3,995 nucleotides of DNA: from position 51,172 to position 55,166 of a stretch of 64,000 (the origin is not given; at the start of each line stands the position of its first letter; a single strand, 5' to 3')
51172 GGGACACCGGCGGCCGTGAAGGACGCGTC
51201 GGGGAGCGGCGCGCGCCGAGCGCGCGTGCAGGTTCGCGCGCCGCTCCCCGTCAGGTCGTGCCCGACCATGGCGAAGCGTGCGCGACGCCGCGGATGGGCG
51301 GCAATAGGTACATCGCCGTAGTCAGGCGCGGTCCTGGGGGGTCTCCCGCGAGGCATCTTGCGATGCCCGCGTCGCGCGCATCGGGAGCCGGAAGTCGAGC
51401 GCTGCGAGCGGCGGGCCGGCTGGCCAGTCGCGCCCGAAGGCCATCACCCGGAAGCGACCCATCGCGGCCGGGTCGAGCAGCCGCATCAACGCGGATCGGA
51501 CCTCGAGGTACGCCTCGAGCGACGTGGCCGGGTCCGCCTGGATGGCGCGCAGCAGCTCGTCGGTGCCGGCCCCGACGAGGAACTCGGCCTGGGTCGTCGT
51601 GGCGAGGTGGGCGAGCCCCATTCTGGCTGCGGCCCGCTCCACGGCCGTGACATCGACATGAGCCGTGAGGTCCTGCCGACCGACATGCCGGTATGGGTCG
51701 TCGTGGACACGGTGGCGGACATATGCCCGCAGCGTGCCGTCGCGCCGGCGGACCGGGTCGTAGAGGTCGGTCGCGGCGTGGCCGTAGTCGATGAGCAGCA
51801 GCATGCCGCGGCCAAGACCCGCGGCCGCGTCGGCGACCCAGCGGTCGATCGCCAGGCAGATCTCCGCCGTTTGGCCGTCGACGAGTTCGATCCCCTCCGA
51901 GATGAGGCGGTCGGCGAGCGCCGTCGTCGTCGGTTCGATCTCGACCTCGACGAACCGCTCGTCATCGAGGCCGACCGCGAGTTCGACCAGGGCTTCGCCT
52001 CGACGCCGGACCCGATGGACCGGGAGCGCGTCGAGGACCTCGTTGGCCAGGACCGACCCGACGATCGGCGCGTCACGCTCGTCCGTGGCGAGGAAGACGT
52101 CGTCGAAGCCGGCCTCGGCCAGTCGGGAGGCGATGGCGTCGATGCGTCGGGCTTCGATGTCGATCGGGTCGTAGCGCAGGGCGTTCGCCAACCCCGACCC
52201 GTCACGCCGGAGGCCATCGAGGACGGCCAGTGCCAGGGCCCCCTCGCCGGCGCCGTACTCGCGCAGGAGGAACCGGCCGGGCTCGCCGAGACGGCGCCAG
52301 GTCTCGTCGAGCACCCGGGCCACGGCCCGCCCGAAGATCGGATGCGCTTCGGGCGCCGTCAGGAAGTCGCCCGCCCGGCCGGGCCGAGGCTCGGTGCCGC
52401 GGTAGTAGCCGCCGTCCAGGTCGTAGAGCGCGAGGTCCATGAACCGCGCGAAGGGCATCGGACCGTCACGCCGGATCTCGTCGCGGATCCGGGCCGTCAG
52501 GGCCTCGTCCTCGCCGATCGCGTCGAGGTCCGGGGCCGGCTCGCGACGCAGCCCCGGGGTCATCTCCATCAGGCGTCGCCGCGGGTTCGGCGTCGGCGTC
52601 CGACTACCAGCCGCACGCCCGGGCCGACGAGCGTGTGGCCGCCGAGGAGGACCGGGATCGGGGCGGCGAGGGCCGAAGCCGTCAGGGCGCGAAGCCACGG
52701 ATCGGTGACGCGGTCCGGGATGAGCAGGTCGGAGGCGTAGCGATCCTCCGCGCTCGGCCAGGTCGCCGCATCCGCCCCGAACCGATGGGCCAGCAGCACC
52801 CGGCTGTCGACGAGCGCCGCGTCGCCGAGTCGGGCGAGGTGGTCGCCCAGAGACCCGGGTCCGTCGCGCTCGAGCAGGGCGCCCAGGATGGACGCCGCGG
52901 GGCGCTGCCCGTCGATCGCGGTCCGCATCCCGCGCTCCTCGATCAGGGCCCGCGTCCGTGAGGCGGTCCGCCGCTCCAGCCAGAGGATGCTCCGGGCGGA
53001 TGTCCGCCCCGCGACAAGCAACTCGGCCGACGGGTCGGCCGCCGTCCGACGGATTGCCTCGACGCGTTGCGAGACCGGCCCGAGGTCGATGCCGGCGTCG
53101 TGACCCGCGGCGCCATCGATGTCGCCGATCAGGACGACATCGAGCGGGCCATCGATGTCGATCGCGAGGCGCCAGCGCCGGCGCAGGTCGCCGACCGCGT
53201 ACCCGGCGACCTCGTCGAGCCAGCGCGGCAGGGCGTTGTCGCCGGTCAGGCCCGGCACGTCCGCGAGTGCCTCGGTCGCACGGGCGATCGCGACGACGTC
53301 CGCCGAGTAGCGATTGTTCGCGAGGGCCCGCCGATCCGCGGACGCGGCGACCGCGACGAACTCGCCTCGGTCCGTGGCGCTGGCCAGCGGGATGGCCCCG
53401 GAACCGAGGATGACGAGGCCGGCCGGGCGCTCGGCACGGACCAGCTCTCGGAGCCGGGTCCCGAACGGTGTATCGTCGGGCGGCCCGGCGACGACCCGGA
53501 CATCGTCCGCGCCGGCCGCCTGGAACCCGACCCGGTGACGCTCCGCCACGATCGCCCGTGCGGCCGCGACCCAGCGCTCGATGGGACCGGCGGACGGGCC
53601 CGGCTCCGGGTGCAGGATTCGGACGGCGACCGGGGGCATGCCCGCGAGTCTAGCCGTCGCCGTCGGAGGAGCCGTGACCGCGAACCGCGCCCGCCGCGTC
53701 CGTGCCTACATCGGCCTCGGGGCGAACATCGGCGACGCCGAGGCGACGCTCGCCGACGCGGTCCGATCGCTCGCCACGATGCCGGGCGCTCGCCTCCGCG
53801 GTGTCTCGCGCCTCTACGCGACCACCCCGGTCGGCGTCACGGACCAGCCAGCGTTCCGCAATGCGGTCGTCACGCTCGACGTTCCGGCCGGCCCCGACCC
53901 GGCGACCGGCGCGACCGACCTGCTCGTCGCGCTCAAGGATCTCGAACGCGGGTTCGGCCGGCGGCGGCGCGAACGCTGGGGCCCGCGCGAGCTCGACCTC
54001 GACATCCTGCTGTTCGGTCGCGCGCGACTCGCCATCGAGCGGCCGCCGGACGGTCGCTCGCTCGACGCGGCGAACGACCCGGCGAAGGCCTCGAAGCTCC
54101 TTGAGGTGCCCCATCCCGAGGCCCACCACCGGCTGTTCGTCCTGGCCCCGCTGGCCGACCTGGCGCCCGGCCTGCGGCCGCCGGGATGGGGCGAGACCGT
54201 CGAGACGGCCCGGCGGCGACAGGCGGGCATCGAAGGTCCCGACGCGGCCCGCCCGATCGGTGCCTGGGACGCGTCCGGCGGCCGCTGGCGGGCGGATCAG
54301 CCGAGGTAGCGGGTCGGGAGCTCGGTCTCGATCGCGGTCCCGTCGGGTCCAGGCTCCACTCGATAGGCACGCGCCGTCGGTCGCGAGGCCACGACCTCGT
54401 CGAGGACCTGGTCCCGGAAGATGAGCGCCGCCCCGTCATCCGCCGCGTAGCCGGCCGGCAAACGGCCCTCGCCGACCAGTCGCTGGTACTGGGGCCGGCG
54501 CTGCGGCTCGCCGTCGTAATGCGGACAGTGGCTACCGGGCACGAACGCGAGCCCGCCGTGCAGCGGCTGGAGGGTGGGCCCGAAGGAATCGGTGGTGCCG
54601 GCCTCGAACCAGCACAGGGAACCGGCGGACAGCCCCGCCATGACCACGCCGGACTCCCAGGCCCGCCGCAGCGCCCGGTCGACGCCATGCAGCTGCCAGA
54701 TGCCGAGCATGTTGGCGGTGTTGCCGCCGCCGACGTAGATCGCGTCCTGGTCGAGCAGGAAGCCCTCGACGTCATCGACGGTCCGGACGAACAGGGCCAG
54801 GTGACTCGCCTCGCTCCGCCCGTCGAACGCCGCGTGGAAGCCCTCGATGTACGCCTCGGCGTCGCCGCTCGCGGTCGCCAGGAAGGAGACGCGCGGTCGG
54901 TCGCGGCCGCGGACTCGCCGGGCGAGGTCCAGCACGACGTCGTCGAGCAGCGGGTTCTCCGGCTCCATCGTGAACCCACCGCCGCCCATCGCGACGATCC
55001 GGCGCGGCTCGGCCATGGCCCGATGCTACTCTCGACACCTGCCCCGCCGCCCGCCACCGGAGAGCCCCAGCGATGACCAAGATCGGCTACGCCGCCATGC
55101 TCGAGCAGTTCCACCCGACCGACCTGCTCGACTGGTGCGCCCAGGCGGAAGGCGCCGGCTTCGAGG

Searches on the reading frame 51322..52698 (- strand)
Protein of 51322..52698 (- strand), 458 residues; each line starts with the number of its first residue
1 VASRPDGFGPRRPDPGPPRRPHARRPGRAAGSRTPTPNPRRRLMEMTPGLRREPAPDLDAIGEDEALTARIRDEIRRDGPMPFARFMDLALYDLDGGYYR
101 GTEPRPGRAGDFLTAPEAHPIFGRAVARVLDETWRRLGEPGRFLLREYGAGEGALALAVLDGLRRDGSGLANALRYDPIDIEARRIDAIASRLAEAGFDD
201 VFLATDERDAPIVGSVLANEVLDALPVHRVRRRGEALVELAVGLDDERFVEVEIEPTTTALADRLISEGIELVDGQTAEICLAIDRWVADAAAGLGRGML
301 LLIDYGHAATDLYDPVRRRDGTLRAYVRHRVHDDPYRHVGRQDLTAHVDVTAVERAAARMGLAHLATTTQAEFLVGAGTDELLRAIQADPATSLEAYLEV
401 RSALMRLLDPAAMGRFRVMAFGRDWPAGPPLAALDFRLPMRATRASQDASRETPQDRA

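Call 58: search_protein_families(library=pfam, proteins=[window:51322-52698:-], max_evalue=0.0001)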
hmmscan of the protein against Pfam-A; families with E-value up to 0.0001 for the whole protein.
window:51322-52698:- (458 aa): 1 family
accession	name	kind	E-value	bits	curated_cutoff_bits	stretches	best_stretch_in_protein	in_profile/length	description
PF02636.23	Methyltransf_28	-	6.5e-50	170.3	23.3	1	126-363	2-244/249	Putative S-adenosyl-L-methionine-dependent methyltransferase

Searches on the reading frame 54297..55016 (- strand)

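Call 58: search_protein_families(library=pfam, proteins=[window:54297-55016:-], max_evalue=0.0001)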
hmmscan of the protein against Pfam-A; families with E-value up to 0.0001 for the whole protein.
window:54297-55016:- (239 aa): 1 family
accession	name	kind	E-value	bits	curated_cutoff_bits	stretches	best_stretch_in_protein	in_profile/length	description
PF03575.23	Peptidase_S51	-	4.7e-42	144.4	23.9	1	7-205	1-203/206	Peptidase family S51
